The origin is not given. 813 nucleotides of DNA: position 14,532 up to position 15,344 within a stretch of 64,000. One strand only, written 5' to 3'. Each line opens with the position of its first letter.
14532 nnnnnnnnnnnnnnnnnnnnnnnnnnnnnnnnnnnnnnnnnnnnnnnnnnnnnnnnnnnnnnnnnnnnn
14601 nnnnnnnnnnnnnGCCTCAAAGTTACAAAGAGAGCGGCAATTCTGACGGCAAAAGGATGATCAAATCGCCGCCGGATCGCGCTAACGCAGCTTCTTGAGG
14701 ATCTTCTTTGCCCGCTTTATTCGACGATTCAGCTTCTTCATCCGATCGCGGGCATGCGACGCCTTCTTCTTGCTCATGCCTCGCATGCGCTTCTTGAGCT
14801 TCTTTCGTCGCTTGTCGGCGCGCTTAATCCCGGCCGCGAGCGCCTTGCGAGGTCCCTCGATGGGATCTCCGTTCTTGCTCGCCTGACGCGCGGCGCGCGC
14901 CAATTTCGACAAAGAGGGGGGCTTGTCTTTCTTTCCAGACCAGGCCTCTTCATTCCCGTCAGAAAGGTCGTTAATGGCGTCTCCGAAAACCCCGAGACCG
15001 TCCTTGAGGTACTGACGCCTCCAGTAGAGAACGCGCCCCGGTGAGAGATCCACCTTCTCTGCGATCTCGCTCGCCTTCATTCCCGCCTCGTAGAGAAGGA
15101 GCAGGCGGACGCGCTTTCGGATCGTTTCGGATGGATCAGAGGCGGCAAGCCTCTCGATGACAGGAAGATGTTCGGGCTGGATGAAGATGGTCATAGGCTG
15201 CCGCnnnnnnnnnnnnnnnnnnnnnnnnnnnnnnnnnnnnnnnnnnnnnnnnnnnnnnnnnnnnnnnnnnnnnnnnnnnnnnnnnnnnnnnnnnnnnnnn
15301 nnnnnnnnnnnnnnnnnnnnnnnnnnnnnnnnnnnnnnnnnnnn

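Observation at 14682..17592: PPK1 carries an N-terminal HTH module, and a stand-alone paralog of that module with a polybasic tail lies immediately downstream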

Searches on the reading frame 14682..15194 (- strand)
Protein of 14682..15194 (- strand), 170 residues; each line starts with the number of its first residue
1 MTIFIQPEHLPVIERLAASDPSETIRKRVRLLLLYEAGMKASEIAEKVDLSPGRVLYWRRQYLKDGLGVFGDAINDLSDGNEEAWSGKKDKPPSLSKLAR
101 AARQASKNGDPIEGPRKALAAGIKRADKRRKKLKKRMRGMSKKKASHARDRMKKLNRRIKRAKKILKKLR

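Call 4: search_protein_families(library=pfam, proteins=[window:14682-15194:-], max_evalue=1)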
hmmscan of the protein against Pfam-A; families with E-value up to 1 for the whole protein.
window:14682-15194:- (170 aa): 15 families
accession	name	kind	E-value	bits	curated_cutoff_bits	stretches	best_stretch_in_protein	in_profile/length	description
PF13384.12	HTH_23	-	8.4e-08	32.3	24.6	1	24-67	3-46/50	Homeodomain-like domain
PF13518.12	HTH_28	-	8.2e-07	29.4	25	1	27-67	1-41/52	Helix-turn-helix domain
PF01527.26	HTH_Tnp_1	-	1.9e-06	28.4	24.1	1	32-79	16-65/75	Transposase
PF13412.12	HTH_24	-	0.0016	18.4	21.9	1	32-57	11-36/48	Winged helix-turn-helix DNA-binding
PF13551.12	HTH_29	-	0.013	16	28.1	1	28-68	1-42/64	Winged helix-turn helix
PF19566.4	Snx8_BAR_dom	-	0.018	14.9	27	1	71-170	68-168/258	Sorting nexin 8/Mvp1 BAR domain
PF08281.18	Sigma70_r4_2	-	0.02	15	25.7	1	31-55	19-43/54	Sigma-70, region 4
PF19610.4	DUF6115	-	0.025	15.4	27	0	20-55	92-127/134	Family of unknown function (DUF6115)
PF02796.21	HTH_7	-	0.035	14.7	23.8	1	30-52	13-35/45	Helix-turn-helix domain of resolvase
PF21476.4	PF0610-like_N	-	0.039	14.6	33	1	24-56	1-32/50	PF0610-like, N-terminal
PF06056.18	Terminase_5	-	0.055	13.8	20.3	1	33-67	8-42/58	Putative ATPase subunit of terminase (gpP-like)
PF07851.19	TMEM120A-B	-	0.064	12.9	29.8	1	98-168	14-84/324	TMEM120A/B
PF21694.2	DNA_pol3_delta_C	-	0.089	13.2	27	0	33-91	52-110/121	DNA polymerase III delta subunit, C-terminal domain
PF08641.17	Mis14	-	0.13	13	24.9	1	113-164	62-118/133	Kinetochore protein Mis14 like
PF24266.1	HTH_HVO_0163_N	-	0.18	12.4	31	1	25-65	3-43/70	HVO_0163, N-terminal HTH domain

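Call 5: search_protein_families(library=ncbifam, proteins=[window:14682-15194:-], max_evalue=1)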
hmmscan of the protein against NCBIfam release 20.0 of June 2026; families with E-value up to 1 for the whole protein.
window:14682-15194:- (170 aa): 6 families
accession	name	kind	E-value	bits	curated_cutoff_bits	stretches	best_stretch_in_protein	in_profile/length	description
NF033545.0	transpos_IS630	equivalog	0.00014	21.4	100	1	27-68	1-42/299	IS630 family transposase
NF047515.1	SpiroCoCo_C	equivalog_domain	0.0038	16.4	125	1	22-55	276-309/313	SpiroCoCo family coiled-coil protein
NF033516.0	transpos_IS3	equivalog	0.011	15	160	1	33-168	9-80/369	IS3 family transposase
TIGR02937.1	sigma70-ECF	superfamily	0.018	14.7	42.9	1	26-55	121-150/165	sigma-70 family RNA polymerase sigma factor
TIGR01843.1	type_I_hlyD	subfamily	0.078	11.9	208.65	1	97-168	199-270/422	HlyD family type I secretion periplasmic adaptor subunit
TIGR01128.2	holA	equivalog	0.47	9.7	80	0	116-163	255-302/316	DNA polymerase III subunit delta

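Call 9: find_homologous_proteins(query=window:14682-15194:-, max_evalue=0.001)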
Query window:14682-15194:- (170 aa): 12 proteins with E <= 0.001 among 270 candidates.
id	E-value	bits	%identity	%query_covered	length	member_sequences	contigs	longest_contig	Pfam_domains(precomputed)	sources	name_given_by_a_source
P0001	7.8e-101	353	100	100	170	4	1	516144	PF13384.13,PF01527.27,PF13518.13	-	-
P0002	4.4e-60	220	68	99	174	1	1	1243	PF13384.13,PF01527.27,PF13518.13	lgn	-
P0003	6.6e-59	216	65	99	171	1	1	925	PF13384.13,PF13518.13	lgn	-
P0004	8.2e-58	213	68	86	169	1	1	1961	PF13384.13,PF01527.27,PF13518.13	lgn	-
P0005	2.8e-57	211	68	99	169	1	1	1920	PF13384.13,PF13518.13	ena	-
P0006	5.3e-57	210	66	99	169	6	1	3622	PF13384.13,PF13518.13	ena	-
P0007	1.3e-55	206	64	94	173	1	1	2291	PF13384.13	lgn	-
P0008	1.1e-52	196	60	99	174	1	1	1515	PF13384.13,PF01527.27,PF13518.13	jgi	jgi:transposase-like protein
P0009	1.3e-48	183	60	99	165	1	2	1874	PF13384.13,PF01527.27,PF13518.13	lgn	-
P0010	5.6e-44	168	56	99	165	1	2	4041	PF13384.13,PF13518.13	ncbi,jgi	-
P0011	2.6e-32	130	54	78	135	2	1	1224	-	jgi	jgi:seryl-tRNA synthetase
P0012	4.3e-24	103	39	100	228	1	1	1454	PF13384.13,PF13518.13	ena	-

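Call 34: predict_structure(alignment_id=A2)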
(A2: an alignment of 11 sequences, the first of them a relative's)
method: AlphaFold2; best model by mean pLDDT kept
length: 170 residues; sequences in the alignment: 11
mean_pLDDT: 81.3   pTM: 0.43
mean pLDDT of the five models: 81.3, 79.9, 79.8, 79.2, 77.8
residues with pLDDT >= 90: 51; 70-90: 96; 50-70: 10; < 50: 13
segments of 3 or more residues with pLDDT < 50: 78-90
pLDDT, mean of each block of 10 residues (from residue 1): 76 80 85 89 89 90 82 56 35 79 83 85 92 91 91 93 87
secondary structure, 60 per line:
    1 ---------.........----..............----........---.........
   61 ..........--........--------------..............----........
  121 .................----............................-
elements in order: H10-18 H23-36 H41-48 H52-70 H73-80 H95-108 H113-137 H142-169

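Call 39: fold_search(model_id=the predicted structure, library=pdb)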
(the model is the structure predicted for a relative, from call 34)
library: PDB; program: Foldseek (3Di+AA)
matches with E <= 10: 120; with E <= 0.001: 0
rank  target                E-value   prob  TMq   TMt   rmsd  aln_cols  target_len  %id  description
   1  1ku9_A                3.1e-01  0.63  0.26  0.29  14.1       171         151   15  X-ray Structure of a Methanococcus jannaschii DNA-Binding Protein: Implications for Antibiotic Resistance in Staphyloc (released 2002-12-25)
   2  6frk_u                1.1e+00  0.33  0.26  0.21  18.9       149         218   13  Structure of a prehandover mammalian ribosomal SRP and SRP receptor targeting complex (released 2018-03-28)
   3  7bcb_B                1.4e+00  0.30  0.21  0.33   9.5       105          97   17  Crystal structure of the HTH DNA binding protein ArdK from R388 plasmid bound to IR3 DNA (released 2022-01-12)
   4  6t1f_B                1.4e+00  0.16  0.19  0.17  13.1       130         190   15  Crystal structure of the C-terminally truncated chromosome-partitioning protein ParB from Caulobacter crescentus compl (released 2020-10-14)
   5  2lvs_MODEL_1_A        1.5e+00  0.38  0.22  0.34  12.7       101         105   16  NMR solution structure of a CRISPR repeat binding protein (released 2013-01-23)
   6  6t1f_D                1.5e+00  0.15  0.19  0.18  12.9       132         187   16  Crystal structure of the C-terminally truncated chromosome-partitioning protein ParB from Caulobacter crescentus compl (released 2020-10-14)
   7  3zc0_B                1.7e+00  0.33  0.34  0.31  15.6       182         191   17  Structure of AfC3PO - duplex RNA complex (released 2013-01-23)
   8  2j37_W                1.7e+00  0.10  0.20  0.10  10.8       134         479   16  MODEL OF MAMMALIAN SRP BOUND TO 80S RNCS (released 2006-11-08)
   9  5oob_F                2.2e+00  0.28  0.37  0.10  14.9       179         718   12  COMPLEX OF HUMAN NUCLEAR CAP-BINDING COMPLEX WITH M7GTP AND NELF-E C-TERMINAL PEPTIDE (released 2017-11-15)
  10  4nb5_D                2.2e+00  0.15  0.26  0.29  14.2       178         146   13  Crystal Structure of a transcriptional regulator (released 2014-04-23)
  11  6t1f_C                2.2e+00  0.14  0.19  0.17  12.6       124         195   16  Crystal structure of the C-terminally truncated chromosome-partitioning protein ParB from Caulobacter crescentus compl (released 2020-10-14)
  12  3pvp_B                2.4e+00  0.60  0.26  0.43   5.4        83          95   14  Structure of Mycobacterium tuberculosis DnaA-DBD in complex with box2 DNA (released 2011-05-25)
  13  5m73_C                2.4e+00  0.21  0.26  0.23  17.5       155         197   12  Structure of the human SRP S domain with SRP72 RNA-binding domain (released 2016-12-07)
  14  8b4h_A                2.4e+00  0.18  0.19  0.11  13.1       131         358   15  IstA transposase cleaved donor complex (released 2023-05-03)
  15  6t1f_A                2.4e+00  0.13  0.19  0.17  12.3       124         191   16  Crystal structure of the C-terminally truncated chromosome-partitioning protein ParB from Caulobacter crescentus compl (released 2020-10-14)
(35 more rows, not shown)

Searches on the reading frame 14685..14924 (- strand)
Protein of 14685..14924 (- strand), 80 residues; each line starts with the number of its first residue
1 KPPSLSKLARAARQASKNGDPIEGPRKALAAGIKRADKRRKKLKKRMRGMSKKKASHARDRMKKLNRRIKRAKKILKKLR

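Call 79: search_solved_structures(query=A8, max_evalue=1)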
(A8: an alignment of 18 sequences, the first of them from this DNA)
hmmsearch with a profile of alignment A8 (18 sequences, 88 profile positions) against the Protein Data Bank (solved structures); distinct sequences matched with E-value up to 1: 6.
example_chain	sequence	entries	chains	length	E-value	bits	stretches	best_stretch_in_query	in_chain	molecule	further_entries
8a3k_UNK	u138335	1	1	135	0.05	17.1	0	30-87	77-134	sc-apCC-4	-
2xzr_A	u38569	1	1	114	0.75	13.4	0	5-77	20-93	IMMUNOGLOBULIN-BINDING PROTEIN EIBD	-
4l8t_A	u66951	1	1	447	0.81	13.3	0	51-82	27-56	Unconventional myosin-Vc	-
2lxy_A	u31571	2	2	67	0.93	13.1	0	17-78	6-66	2-mercaptophenol-alpha3C | 4-mercaptophenol-alpha3C protein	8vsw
1lq7_A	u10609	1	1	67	0.97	13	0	16-78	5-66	Alpha3W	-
2mi7_A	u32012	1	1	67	1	13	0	16-78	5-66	de novo protein a3Y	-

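Call 80: search_protein_families(library=pfam, alignment_id=A8, max_evalue=0.01)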
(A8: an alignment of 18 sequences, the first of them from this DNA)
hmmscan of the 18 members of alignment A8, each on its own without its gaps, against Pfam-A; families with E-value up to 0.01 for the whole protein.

A. member 1, seq(80 aa): 0 families

B. families by the number of members that match (of 18 scanned): 6 families
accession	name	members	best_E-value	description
PF06009.19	Laminin_II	1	0.00045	Laminin Domain II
PF10112.14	Halogen_Hydrol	1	0.00065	5-bromo-4-chloroindolyl phosphate hydrolysis protein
PF16526.10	CLZ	1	0.001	C-terminal leucine zipper domain of cyclic nucleotide-gated channels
PF19962.4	EAD9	1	0.005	Effector-associated domain 9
PF10046.14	BLOC1_2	1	0.0087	Biogenesis of lysosome-related organelles complex-1 subunit 2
PF22621.2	CurL-like_PKS_C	1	0.0089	CurL-like, PKS C-terminal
